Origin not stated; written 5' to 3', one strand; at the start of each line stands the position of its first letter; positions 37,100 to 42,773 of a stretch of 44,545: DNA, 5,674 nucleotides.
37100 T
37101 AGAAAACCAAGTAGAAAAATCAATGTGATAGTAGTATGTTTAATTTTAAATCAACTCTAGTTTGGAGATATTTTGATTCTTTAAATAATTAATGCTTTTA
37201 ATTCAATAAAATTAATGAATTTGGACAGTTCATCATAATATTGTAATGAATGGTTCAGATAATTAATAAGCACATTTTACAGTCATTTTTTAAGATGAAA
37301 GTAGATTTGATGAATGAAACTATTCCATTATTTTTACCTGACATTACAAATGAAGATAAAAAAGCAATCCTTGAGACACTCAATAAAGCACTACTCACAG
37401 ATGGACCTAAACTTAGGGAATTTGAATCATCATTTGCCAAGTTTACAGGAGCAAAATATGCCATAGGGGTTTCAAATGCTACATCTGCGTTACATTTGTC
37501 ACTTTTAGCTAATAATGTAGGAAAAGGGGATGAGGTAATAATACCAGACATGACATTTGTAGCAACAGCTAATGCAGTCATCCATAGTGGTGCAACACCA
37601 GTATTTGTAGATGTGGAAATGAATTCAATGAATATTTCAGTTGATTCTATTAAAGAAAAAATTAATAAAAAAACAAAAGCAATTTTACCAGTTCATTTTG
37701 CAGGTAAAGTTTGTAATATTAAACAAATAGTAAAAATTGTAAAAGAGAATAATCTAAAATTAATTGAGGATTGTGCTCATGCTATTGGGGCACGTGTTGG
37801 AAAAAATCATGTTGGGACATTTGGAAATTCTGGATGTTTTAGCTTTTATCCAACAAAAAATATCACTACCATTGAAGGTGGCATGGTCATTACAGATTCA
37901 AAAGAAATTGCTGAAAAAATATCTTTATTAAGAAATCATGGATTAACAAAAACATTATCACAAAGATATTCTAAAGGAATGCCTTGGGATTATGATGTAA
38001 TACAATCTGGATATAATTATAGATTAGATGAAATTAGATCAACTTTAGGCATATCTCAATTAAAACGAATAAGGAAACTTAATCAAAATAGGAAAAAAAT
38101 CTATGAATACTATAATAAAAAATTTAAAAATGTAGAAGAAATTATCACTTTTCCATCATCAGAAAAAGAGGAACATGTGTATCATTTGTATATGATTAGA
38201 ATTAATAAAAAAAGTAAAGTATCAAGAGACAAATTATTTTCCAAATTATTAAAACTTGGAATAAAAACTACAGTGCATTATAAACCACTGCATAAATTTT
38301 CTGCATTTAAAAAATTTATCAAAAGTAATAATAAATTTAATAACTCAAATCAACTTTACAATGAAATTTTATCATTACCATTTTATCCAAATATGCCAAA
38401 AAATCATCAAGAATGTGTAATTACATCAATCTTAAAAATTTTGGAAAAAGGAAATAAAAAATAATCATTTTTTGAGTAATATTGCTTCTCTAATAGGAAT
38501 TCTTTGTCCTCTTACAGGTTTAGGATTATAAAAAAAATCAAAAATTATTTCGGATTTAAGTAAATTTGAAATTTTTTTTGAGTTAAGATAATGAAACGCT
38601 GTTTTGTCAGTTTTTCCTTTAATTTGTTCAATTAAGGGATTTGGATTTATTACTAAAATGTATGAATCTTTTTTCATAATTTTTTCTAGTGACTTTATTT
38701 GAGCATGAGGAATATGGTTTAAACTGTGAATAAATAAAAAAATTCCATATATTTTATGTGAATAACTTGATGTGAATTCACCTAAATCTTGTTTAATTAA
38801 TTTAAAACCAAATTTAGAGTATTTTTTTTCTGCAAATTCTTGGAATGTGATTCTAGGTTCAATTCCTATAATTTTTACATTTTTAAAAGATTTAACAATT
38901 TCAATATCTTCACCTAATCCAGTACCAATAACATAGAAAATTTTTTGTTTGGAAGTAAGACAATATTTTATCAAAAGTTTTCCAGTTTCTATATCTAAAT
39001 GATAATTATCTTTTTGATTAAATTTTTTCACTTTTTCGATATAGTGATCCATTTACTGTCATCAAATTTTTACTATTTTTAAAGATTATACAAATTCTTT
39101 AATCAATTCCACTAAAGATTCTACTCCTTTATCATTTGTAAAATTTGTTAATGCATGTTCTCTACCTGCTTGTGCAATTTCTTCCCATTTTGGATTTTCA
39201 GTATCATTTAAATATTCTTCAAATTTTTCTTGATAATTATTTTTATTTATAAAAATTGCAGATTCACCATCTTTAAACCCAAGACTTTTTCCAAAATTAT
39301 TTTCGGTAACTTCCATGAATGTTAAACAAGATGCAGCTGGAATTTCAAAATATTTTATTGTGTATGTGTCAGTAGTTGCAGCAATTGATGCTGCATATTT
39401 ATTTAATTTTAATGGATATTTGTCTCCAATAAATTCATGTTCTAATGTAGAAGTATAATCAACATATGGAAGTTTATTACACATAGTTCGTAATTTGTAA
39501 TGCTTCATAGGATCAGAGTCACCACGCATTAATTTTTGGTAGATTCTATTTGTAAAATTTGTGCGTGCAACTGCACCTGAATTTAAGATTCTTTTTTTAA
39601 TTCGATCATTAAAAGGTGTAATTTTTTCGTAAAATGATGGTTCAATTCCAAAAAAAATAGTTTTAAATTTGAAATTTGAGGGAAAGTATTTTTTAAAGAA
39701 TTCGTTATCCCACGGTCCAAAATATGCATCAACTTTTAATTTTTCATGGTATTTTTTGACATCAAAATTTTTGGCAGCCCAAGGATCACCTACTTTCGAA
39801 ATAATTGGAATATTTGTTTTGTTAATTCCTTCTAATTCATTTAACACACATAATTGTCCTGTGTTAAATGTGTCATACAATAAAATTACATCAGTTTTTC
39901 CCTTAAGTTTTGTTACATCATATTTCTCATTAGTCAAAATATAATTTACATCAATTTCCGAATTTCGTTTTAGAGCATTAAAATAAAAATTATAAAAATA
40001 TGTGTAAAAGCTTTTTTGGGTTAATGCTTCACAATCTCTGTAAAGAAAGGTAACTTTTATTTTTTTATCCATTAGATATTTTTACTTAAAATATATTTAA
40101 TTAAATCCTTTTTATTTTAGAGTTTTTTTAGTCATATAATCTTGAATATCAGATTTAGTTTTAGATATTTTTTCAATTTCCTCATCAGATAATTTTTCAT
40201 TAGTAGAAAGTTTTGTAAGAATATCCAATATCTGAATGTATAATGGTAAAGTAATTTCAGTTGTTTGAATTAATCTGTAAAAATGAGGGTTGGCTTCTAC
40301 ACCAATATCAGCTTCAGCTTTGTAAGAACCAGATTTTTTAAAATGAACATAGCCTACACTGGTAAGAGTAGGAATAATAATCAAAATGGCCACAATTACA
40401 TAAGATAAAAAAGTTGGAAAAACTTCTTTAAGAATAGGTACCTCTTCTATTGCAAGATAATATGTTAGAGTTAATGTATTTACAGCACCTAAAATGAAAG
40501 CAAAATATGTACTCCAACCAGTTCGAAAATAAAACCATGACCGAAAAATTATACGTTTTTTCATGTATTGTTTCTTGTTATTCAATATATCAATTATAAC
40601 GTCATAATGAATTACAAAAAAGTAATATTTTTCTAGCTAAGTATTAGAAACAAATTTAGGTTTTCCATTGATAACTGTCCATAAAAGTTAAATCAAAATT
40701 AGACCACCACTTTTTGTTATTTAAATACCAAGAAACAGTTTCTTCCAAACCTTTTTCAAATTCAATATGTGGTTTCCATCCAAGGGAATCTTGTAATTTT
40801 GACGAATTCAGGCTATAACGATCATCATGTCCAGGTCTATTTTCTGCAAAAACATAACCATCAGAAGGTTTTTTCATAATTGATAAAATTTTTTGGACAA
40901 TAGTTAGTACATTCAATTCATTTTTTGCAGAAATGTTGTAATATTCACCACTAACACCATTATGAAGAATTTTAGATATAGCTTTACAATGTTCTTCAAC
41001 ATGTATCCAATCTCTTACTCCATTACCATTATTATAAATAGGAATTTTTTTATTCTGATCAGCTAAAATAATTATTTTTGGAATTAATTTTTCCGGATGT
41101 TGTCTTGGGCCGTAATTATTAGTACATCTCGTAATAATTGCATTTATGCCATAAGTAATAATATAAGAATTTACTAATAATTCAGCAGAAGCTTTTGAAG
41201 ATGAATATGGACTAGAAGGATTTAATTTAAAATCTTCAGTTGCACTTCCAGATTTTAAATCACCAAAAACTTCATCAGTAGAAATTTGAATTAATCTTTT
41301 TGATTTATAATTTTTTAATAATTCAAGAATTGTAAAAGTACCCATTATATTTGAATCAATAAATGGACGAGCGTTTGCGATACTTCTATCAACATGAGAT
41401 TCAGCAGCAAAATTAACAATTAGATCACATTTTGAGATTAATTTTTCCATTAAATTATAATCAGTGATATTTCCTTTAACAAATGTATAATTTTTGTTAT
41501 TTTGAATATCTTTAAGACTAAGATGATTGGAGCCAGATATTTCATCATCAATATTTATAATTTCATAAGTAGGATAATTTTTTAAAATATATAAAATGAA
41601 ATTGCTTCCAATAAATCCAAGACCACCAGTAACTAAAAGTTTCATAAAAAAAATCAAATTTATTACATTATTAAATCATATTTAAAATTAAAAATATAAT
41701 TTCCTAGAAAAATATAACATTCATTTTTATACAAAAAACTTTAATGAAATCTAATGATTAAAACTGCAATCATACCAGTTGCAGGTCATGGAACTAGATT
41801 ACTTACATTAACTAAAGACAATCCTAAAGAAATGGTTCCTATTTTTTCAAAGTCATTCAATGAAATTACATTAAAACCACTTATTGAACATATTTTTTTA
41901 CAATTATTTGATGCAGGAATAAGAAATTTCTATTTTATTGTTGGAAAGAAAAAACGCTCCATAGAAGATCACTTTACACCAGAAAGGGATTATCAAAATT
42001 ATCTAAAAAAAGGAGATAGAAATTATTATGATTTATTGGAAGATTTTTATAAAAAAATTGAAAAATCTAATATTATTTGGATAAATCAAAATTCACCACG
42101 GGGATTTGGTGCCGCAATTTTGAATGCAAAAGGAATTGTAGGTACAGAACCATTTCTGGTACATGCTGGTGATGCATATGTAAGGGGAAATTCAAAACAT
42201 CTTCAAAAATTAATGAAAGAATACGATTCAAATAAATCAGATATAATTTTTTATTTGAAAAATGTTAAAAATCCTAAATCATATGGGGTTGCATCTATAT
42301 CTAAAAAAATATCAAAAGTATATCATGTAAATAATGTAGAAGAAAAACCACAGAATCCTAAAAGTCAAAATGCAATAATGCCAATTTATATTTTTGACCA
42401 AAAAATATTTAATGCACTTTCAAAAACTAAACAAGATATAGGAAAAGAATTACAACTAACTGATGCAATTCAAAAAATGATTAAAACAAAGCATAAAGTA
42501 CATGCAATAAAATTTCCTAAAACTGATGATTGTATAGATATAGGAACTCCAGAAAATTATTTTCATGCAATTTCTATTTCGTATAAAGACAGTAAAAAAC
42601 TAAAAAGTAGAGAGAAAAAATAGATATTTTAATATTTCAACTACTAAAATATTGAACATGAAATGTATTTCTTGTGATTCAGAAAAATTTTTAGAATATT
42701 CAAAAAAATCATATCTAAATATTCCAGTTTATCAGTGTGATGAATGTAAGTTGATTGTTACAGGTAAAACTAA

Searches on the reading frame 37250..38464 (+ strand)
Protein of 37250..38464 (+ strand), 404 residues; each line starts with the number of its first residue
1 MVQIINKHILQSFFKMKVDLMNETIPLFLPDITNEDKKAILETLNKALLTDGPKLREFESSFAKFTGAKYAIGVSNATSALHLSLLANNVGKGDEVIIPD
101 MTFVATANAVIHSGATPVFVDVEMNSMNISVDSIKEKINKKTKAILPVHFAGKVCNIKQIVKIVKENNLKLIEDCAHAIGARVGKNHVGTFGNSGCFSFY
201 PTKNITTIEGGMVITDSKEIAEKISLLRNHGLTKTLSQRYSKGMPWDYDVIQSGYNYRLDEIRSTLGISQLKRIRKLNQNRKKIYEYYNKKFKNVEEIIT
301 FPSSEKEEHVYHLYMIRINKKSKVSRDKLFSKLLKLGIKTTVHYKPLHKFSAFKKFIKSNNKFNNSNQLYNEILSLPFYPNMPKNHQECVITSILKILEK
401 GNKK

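Call 9: search_protein_families(library=pfam, proteins=[window:37250-38464:+], max_evalue=0.001)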
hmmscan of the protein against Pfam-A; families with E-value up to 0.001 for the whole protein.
window:37250-38464:+ (404 aa): 5 families
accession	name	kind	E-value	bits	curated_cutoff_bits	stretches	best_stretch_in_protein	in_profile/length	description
PF01041.23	DegT_DnrJ_EryC1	-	3.8e-124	415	19.8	1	31-394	2-359/360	DegT/DnrJ/EryC1/StrS aminotransferase family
PF00155.27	Aminotran_1_2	-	2.8e-11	43.7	19.7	1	45-187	34-198/361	Aminotransferase class I and II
PF01053.26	Cys_Met_Meta_PP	-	1.3e-06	27.6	27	1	53-176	52-175/381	Cys/Met metabolism PLP-dependent enzyme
PF01276.26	OKR_DC_1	-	1.2e-05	24.7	27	1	55-178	68-207/417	Orn/Lys/Arg decarboxylase, major domain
PF00266.25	Aminotran_5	-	6.2e-05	22.6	21.5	1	55-181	45-182/371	Aminotransferase class-V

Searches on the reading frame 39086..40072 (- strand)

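Call 9: search_protein_families(library=pfam, proteins=[window:39086-40072:-], max_evalue=0.001)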
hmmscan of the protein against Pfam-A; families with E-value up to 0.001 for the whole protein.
window:39086-40072:- (328 aa): 1 family
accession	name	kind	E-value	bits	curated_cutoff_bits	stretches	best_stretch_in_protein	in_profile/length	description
PF13524.12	Glyco_trans_1_2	-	1.6e-06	28.5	25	1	223-320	53-142/144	Glycosyl transferase-like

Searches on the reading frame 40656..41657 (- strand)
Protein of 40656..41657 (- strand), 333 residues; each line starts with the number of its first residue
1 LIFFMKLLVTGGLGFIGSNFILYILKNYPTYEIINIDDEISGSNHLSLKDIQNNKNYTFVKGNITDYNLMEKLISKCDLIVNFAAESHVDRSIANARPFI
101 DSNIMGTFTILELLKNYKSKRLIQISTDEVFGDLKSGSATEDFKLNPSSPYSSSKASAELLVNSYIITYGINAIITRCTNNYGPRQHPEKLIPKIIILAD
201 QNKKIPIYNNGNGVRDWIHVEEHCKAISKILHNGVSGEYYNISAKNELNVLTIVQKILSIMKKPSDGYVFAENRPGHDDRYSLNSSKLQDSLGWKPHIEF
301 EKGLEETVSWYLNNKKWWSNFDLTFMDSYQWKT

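Call 9: search_protein_families(library=pfam, proteins=[window:40656-41657:-], max_evalue=0.001)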
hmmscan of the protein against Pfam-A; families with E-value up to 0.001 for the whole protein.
window:40656-41657:- (333 aa): 7 families
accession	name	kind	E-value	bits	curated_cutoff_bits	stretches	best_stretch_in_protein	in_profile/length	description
PF16363.11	GDP_Man_Dehyd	-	1.2e-74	252.2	27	1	8-307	1-332/332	GDP-mannose 4,6 dehydratase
PF01370.27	Epimerase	-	1.6e-59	201.7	20.9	1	8-242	2-239/240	NAD dependent epimerase/dehydratase family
PF01073.25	3Beta_HSD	-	1.8e-18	67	22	1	8-224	1-222/280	3-beta hydroxysteroid dehydrogenase/isomerase family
PF02719.21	Polysacc_synt_2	-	4.6e-15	56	20.2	1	7-263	1-249/293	Polysaccharide biosynthesis protein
PF04321.23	RmlD_sub_bind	-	2.6e-13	50.1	27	1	5-263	1-233/287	RmlD substrate binding domain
PF07993.18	NAD_binding_4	-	1.1e-12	48.1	20.1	1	9-183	1-209/258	Male sterility protein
PF13460.12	NAD_binding_10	-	9.2e-05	22.8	27.2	1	47-163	31-132/184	NAD(P)H-binding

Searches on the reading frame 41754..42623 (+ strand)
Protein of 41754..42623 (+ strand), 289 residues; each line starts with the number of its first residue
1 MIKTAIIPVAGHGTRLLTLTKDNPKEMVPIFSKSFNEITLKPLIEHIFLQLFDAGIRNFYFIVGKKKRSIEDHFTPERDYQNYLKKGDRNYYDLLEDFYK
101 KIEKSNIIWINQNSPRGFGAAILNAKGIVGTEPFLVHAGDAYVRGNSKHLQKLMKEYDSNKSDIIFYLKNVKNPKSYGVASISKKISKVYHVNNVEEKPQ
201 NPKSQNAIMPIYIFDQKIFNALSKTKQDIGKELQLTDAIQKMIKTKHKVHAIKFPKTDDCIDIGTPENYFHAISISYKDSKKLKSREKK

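Call 9: search_protein_families(library=pfam, proteins=[window:41754-42623:+], max_evalue=0.001)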
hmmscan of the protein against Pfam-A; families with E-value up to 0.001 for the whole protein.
window:41754-42623:+ (289 aa): 1 family
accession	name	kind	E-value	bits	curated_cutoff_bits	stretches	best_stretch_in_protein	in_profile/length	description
PF00483.29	NTP_transferase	-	8.3e-29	101.3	21.2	1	5-273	2-239/245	Nucleotidyl transferase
